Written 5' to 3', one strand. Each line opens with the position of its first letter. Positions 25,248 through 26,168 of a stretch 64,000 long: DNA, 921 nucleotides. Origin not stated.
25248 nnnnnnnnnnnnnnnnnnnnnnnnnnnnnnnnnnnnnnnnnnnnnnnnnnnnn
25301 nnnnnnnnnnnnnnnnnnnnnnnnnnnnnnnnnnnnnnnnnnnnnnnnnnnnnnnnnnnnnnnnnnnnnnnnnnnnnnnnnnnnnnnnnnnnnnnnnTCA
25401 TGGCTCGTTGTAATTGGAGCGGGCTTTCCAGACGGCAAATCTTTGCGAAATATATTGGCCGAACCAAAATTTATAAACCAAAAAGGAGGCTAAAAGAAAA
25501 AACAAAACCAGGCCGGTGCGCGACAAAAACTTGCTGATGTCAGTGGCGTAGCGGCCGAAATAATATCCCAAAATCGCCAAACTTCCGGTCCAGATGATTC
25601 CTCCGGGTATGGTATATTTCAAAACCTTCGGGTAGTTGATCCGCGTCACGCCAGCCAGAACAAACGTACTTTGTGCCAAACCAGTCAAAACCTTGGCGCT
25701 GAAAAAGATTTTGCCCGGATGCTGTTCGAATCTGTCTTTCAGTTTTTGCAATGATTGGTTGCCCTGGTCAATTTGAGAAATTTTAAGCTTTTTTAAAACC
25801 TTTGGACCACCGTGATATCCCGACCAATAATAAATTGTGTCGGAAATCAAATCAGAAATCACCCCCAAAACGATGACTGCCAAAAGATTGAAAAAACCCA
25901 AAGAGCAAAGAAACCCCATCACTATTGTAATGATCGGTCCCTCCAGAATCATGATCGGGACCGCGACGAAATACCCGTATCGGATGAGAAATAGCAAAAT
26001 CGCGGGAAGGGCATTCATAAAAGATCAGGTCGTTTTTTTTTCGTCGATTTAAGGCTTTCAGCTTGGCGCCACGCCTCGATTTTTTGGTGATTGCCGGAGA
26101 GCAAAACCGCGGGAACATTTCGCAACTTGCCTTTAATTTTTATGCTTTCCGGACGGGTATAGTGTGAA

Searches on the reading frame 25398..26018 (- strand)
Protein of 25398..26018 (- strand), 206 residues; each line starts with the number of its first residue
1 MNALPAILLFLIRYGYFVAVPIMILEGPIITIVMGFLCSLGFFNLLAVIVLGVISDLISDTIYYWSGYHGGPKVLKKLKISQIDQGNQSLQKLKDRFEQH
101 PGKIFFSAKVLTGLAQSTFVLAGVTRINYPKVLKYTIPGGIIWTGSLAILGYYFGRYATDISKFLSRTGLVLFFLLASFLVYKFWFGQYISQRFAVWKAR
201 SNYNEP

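Call 16: search_protein_families(library=pfam, proteins=[window:25398-26018:-], max_evalue=0.01)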
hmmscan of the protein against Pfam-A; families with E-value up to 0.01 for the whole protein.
window:25398-26018:- (206 aa): 1 family
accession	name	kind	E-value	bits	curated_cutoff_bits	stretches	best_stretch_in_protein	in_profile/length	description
PF09335.16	VTT_dom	-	1e-08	36.1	33.9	1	30-152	6-122/123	VTT domain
